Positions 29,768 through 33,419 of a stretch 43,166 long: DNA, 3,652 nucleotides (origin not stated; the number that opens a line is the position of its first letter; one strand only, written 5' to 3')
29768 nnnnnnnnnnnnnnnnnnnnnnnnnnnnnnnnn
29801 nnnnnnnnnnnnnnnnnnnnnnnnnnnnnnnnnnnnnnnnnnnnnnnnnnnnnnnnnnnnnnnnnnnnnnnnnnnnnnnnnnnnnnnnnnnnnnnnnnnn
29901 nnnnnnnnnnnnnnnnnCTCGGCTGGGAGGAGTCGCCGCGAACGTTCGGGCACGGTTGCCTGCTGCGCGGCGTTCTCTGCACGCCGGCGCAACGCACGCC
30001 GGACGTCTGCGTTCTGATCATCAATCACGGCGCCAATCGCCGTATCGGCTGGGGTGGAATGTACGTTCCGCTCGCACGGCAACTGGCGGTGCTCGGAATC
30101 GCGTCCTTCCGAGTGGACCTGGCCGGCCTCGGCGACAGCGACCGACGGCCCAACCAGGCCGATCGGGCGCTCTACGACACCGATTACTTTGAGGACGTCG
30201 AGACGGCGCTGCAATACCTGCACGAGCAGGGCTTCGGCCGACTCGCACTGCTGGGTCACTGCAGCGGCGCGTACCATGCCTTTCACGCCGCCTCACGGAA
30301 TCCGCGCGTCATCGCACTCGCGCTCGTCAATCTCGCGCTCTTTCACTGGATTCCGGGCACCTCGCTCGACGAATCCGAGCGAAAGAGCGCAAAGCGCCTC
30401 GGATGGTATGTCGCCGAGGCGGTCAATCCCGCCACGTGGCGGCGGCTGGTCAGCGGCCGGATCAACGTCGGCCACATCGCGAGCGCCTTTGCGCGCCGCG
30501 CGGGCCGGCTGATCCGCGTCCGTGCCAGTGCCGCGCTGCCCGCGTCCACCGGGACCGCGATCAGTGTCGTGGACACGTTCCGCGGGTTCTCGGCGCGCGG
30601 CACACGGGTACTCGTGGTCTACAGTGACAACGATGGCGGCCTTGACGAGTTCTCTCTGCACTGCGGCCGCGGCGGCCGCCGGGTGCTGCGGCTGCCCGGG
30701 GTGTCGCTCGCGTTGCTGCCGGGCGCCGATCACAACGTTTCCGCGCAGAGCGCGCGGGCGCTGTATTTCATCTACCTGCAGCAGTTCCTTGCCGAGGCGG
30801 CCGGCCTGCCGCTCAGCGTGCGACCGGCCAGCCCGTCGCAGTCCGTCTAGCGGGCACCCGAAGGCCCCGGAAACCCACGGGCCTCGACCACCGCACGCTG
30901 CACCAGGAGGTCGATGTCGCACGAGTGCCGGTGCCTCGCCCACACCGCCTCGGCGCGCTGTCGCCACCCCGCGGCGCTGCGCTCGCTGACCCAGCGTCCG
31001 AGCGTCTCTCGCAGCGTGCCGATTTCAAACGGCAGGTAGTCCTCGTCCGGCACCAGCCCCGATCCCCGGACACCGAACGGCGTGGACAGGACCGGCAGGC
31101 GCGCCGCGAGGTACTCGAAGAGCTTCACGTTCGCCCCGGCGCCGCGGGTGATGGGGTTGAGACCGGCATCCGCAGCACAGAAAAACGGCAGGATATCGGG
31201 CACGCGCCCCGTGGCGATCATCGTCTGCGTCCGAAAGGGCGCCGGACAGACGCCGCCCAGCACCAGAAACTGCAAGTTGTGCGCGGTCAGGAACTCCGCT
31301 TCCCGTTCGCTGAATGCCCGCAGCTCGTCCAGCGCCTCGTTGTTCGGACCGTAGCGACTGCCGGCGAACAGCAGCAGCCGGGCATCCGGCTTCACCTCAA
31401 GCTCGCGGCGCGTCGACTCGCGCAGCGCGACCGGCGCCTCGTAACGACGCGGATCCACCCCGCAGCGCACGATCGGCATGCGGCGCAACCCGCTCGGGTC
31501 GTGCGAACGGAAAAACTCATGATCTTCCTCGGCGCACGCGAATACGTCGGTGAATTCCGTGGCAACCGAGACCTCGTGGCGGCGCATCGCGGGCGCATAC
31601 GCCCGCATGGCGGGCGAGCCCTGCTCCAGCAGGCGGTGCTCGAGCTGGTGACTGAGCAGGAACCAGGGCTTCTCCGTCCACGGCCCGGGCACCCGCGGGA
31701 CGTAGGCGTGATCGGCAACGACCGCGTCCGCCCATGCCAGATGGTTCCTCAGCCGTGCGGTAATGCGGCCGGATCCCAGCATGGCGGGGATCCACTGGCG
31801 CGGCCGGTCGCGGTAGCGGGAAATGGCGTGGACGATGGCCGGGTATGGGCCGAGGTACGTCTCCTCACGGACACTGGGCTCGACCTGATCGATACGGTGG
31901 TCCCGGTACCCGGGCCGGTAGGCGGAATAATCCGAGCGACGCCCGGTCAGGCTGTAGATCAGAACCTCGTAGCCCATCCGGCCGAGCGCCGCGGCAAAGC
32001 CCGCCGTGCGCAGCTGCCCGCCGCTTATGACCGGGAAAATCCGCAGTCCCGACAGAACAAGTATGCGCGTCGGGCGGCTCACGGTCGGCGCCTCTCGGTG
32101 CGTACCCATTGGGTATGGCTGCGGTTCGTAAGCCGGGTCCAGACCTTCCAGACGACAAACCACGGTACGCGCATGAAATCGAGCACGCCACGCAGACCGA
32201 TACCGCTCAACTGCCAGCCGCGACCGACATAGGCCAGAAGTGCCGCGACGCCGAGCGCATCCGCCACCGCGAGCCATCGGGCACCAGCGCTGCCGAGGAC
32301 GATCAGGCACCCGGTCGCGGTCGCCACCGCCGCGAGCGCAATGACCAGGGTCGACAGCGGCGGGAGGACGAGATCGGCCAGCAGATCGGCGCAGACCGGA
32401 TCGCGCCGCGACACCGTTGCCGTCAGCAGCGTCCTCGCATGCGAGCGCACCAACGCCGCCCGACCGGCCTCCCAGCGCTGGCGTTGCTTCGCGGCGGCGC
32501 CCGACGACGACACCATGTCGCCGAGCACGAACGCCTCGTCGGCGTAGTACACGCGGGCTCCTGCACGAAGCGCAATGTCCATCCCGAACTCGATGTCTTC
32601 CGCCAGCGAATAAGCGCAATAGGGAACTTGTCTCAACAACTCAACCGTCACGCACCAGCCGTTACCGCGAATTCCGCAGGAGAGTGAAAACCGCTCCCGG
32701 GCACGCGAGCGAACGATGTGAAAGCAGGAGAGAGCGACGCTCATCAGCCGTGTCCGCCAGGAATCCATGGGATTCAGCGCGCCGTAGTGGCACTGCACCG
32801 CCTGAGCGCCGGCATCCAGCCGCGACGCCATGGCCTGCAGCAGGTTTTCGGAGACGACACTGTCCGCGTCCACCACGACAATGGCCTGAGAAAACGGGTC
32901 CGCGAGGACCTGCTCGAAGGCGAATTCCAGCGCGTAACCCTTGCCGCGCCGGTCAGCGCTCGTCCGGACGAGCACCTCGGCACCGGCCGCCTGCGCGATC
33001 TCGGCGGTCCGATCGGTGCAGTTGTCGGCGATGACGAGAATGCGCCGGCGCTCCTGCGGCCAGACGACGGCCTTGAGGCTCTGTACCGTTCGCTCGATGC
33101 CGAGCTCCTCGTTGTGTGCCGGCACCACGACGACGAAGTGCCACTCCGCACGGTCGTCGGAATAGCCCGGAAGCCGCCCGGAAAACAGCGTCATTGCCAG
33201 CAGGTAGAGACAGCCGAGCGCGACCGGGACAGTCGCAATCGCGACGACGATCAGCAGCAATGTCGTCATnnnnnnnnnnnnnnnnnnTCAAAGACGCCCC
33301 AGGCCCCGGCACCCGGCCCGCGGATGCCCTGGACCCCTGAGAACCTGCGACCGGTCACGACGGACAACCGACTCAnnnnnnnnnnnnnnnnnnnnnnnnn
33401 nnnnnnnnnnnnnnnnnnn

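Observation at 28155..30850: Divergent alpha/beta-hydrolase pair; the second is a two-domain fusion with Asp and Cys at the nucleophile elbows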

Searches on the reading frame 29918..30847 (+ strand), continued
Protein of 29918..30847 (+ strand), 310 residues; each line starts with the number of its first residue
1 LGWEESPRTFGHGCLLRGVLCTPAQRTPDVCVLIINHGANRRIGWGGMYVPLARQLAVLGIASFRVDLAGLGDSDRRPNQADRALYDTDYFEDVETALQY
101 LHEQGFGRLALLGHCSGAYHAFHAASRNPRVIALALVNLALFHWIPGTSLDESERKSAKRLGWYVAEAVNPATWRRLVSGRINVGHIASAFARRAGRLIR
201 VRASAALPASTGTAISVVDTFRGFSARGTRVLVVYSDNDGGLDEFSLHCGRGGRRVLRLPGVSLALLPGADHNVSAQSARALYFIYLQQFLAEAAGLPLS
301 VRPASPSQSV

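Call 74: find_encoding_contigs(protein=P0203, flank=10000, max_places=1)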
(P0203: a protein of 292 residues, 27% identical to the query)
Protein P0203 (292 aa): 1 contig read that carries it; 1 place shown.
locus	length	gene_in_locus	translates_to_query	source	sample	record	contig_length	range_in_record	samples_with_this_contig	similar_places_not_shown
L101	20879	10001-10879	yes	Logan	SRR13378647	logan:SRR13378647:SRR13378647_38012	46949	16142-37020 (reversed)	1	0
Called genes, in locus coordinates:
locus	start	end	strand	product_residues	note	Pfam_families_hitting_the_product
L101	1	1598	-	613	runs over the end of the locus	PF02129:Peptidase_S15, PF08530:PepX_C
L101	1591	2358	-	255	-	PF13489:Methyltransf_23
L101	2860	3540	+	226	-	PF22624:AASDHPPT_N, PF01648:ACPS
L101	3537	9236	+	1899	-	PF00109:ketoacyl-synt, PF02801:Ketoacyl-synt_C, PF16197:KAsynt_C_assoc, PF22336:RhiE-like_linker, PF22621:CurL-like_PKS_C, PF00698:Acyl_transf_1, PF08659:KR, PF21089:PKS_DH_N, +5 more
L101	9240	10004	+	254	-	PF12146:Hydrolase_4 (weak)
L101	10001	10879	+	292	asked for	-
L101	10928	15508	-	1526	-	PF00551:Formyl_trans_N, PF02911:Formyl_trans_C (weak), PF00501:AMP-binding, PF00296:Bac_luciferase, PF00501:AMP-binding, PF13193:AMP-binding_C, PF00550:PP-binding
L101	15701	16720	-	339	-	-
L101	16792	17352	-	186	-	-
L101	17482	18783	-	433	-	PF04892:VanZ-LLP1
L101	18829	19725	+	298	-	PF01522:Polysacc_deac_1, PF11959:DUF3473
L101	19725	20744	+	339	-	PF13480:Acetyltransf_6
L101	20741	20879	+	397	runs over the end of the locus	PF01041:DegT_DnrJ_EryC1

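Call 87: get_annotated_region(hit=H53, flank=12000)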
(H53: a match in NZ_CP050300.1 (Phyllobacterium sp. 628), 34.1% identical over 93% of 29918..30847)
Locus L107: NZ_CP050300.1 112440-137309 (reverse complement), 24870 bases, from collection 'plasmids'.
description: Phyllobacterium sp. 628 plasmid p_3, complete sequence
organism: Phyllobacterium sp. 628 (NCBI taxid 2718938)
taxonomy: Bacteria; Pseudomonadota; Alphaproteobacteria; Hyphomicrobiales; Phyllobacteriaceae; Phyllobacterium; Phyllobacterium sp. 628
host: -; source: Oxytropis pumilio,cell culture,root nodule; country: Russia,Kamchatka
typing (MOB-suite, as given by PLSDB): non-mobilizable
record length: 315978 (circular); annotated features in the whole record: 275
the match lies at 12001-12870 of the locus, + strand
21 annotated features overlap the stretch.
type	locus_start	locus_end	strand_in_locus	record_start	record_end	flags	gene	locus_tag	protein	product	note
CDS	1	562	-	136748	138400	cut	-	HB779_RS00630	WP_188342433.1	ABC transporter substrate-binding protein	-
CDS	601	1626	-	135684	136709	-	-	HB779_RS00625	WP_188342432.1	glycoside hydrolase family 3 protein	-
CDS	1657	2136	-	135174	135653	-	-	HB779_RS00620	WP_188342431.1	GNAT family N-acetyltransferase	-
CDS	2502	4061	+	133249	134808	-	-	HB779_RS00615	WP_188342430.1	Fic family protein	-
CDS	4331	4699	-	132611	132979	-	-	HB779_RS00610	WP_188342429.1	YbaN family protein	-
CDS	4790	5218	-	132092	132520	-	-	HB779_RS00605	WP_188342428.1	hypothetical protein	-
CDS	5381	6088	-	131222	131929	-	-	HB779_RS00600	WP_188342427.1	hypothetical protein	-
CDS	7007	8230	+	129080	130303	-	repA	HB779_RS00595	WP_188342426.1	plasmid partitioning protein RepA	-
CDS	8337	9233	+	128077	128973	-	repB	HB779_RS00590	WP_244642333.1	plasmid partitioning protein RepB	-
CDS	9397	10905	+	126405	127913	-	repC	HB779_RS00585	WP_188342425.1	plasmid replication protein RepC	-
CDS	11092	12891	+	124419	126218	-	-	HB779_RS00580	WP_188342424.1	alpha/beta fold hydrolase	-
CDS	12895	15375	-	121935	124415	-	-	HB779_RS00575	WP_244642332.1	glycoside hydrolase family 2 protein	-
CDS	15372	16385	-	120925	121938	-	-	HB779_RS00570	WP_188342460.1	DUF1839 family protein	-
CDS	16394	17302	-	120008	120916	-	-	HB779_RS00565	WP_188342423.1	amino acid--[acyl-carrier-protein] ligase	-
CDS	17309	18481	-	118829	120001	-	-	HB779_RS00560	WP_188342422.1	acyl-CoA dehydrogenase family protein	-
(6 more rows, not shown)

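Call 109: search_protein_families(library=ncbifam, proteins=[L101:9240-10001:+, L100:4555-5337:+, L100:14702-15490:-, L100:13818-14705:-, L101:18829-19722:+], max_evalue=0.00001)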
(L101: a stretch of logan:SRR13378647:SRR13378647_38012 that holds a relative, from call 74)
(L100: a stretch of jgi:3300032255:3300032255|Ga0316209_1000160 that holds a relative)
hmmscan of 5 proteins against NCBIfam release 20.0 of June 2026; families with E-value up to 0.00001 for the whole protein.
L101:9240-10001:+ (254 aa): 4 families
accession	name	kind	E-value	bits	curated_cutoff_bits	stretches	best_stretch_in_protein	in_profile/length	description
TIGR03101.1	hydr2_PEP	hypoth_equivalog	1.6e-26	93.4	202.75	1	2-144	1-142/266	hydrolase 2, exosortase A system-associated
TIGR03100.1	hydr1_PEP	hypoth_equivalog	1.7e-15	57.1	168.45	1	4-144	5-142/274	hydrolase 1, exosortase A system-associated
NF058544.1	IVPilMotSglTMyx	equivalog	3.2e-08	33.6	300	1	49-146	54-149/210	type IV pili motility protein SglT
NF047920.1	lactonase_UilS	equivalog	6.8e-08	32.6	400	1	47-129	41-125/285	UilS family quorum-quenching N-acyl-homoserine lactonase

L100:4555-5337:+ (261 aa): 2 families
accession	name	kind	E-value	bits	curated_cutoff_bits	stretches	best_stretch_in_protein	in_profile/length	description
TIGR03101.1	hydr2_PEP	hypoth_equivalog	1.1e-23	84.2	202.75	1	4-145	3-144/266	hydrolase 2, exosortase A system-associated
TIGR03100.1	hydr1_PEP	hypoth_equivalog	4.5e-17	62.2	168.45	1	3-139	4-138/274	hydrolase 1, exosortase A system-associated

L100:14702-15490:- (262 aa): 3 families
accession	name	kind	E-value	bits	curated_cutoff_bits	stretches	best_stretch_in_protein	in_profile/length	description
TIGR03101.1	hydr2_PEP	hypoth_equivalog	1.6e-24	86.9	202.75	1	3-144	2-143/266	hydrolase 2, exosortase A system-associated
TIGR03100.1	hydr1_PEP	hypoth_equivalog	3.4e-16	59.4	168.45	1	3-139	4-138/274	hydrolase 1, exosortase A system-associated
NF058544.1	IVPilMotSglTMyx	equivalog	1.5e-06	28.2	300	1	25-134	30-138/210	type IV pili motility protein SglT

L100:13818-14705:- (295 aa): 2 families
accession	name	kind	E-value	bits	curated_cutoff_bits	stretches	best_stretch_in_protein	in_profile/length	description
TIGR03100.1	hydr1_PEP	hypoth_equivalog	4.4e-20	72.1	168.45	1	5-182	4-180/274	hydrolase 1, exosortase A system-associated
NF041096.1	esterase_EstD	equivalog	5.9e-08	32.2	600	1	13-139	146-276/421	esterase EstD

L101:18829-19722:+ (298 aa): 6 families
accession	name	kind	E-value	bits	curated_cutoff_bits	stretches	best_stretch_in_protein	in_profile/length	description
TIGR03006.1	pepcterm_polyde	equivalog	6.5e-97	323.9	276.2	1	14-279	3-269/272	XrtA system polysaccharide deacetylase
TIGR02764.1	spore_ybaN_pdaB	equivalog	1.1e-13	51.3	237.4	1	47-131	21-105/191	polysaccharide deacetylase family sporulation protein PdaB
NF045821.1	PgAcgDacpgdA1_Bac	equivalog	1.8e-10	40.1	400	1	48-134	104-190/282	peptidoglycan-N-acetylglucosamine deacetylase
TIGR04243.1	nodulat_NodB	equivalog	2.6e-09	36.9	240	1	47-124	17-94/197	chitooligosaccharide deacetylase NodB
TIGR02873.1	spore_ylxY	hypoth_equivalog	1.4e-07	31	391.5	1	47-133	100-186/268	probable sporulation protein, polysaccharide deacetylase family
TIGR02884.1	spore_pdaA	equivalog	7.2e-07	29.1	298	1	50-127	55-132/224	delta-lactam-biosynthetic de-N-acetylase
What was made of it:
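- Closest known: NCBIfam TIGR03101 / TIGR03100. Same: One such pair is in a locus with a genuine XrtA-system deacetylase (call 109).
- One of these is in a genuine XrtA locus (TIGR03006 324 bits against 276, call 109).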

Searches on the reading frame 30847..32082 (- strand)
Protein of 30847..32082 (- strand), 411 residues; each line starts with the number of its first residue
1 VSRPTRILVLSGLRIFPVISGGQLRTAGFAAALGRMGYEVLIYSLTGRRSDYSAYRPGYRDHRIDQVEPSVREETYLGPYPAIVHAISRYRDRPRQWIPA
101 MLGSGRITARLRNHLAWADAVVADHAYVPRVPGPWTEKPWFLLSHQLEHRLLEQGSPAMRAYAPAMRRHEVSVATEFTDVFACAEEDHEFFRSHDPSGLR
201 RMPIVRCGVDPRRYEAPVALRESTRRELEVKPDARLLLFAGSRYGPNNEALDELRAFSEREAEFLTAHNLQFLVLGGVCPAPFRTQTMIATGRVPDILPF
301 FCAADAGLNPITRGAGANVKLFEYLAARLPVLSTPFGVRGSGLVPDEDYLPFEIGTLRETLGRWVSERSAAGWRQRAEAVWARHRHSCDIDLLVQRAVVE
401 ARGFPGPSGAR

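Call 98: search_protein_families(library=pfam, proteins=[window:30847-32082:-], max_evalue=0.001)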
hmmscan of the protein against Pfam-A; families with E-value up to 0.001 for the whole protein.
window:30847-32082:- (411 aa): 1 family
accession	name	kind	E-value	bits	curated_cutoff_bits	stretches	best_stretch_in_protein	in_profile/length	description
PF13692.12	Glyco_trans_1_4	-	5.1e-07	30.5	27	1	236-338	3-111/142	Glycosyl transferases group 1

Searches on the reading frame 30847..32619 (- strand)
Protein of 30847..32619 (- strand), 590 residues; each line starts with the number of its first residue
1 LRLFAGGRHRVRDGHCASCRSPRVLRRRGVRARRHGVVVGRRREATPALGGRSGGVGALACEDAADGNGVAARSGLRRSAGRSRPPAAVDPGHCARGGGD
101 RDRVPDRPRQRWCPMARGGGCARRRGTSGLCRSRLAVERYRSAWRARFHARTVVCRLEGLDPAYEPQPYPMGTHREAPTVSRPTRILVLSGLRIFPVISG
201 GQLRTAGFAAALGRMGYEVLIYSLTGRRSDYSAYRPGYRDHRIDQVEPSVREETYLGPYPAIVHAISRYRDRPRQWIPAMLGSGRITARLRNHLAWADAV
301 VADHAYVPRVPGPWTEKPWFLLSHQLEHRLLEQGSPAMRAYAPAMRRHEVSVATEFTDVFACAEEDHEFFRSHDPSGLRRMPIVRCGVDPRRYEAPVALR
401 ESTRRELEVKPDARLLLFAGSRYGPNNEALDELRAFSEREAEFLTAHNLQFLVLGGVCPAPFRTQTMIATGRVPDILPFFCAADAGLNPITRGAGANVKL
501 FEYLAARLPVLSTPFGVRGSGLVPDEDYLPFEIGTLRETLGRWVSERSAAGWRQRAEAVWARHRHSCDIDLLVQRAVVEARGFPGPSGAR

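Call 7: search_protein_families(library=ncbifam, proteins=[window:30847-32619:-], max_evalue=0.001)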
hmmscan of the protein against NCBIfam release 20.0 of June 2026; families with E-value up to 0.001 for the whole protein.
window:30847-32619:- (590 aa): 1 family
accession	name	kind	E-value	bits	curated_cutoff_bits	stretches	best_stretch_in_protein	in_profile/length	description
TIGR03087.1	stp1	hypoth_equivalog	1.5e-06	27.7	316.65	1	343-526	160-341/397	TIGR03087 family PEP-CTERM/XrtA system glycosyltransferase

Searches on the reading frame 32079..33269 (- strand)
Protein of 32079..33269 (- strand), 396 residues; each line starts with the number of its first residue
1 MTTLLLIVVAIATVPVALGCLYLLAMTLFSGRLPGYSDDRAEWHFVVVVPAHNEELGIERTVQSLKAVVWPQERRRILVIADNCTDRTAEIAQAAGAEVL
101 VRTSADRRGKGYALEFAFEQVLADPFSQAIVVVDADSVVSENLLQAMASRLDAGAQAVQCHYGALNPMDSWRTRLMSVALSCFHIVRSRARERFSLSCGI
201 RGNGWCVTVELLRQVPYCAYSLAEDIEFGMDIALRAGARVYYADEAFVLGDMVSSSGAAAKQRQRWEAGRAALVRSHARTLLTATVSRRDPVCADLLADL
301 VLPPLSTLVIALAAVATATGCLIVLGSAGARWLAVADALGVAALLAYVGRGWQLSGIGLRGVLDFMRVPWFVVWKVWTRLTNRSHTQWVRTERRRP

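Call 7: search_protein_families(library=ncbifam, proteins=[window:32079-33269:-], max_evalue=0.001)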
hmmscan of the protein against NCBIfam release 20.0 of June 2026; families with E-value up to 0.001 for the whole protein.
window:32079-33269:- (396 aa): 14 families
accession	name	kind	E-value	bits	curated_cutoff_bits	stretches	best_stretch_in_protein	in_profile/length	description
NF041865.1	EpsU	equivalog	1.4e-133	445.8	700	1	8-394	3-391/394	exopolysaccharide biosynthesis GT2 family glycosyltransferase EpsU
NF053846.1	glyco_with_XrtP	equivalog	6.8e-16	58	520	1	38-338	38-364/440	XrtP-associated glycosyltransferase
TIGR04182.1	glyco_TIGR04182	equivalog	9e-11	41.7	325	1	46-155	3-101/293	S-layer glycoprotein N-glycosyltransferase AglJ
NF010496.0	PRK13915.1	equivalog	5.2e-09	35.6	262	1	43-137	31-127/307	glucosyl-3-phosphoglycerate synthase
TIGR04283.1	glyco_like_mftF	equivalog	1.2e-08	34.9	182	1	47-186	3-127/221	TIGR04283 family arsenosugar biosynthesis glycosyltransferase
TIGR03937.1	PgaC_IcaA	equivalog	1.3e-08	34.2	422.3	1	45-287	47-287/407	poly-beta-1,6-N-acetyl-D-glucosamine synthase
TIGR03965.1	mycofact_glyco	equivalog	5.5e-08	32.1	280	1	45-153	76-181/467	mycofactocin biosynthesis glycosyltransferase MftF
TIGR03111.1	glyc2_xrt_Gpos1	hypoth_equivalog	7e-08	31.7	363.95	1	5-165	14-169/439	TIGR03111 family XrtG-associated glycosyltransferase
NF058614.1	PPMAGASynPpgS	equivalog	2.3e-07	30.5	370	1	47-155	4-105/226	polyprenyl-phospho-N-acetylgalactosaminyl synthase PpgS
TIGR03469.1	HpnB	hypoth_equivalog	1.8e-06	27.2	379.25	1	44-172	45-181/386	hopene-associated glycosyltransferase HpnB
NF041875.1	EPS_EpsD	equivalog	4.5e-06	26.3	370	1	47-158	3-111/325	exopolysaccharide biosynthesis glycosyltransferase EpsD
NF008558.0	PRK11498.1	equivalog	7.3e-06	24.2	992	1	38-146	267-372/872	UDP-forming cellulose synthase catalytic subunit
NF041391.1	DPhHxTase_Halo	equivalog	2.4e-05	23.4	375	1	51-158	3-100/213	dolichyl-phosphate hexose transferase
TIGR03030.1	CelA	equivalog_domain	0.00021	19.4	699.1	0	38-102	125-191/714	UDP-forming cellulose synthase catalytic subunit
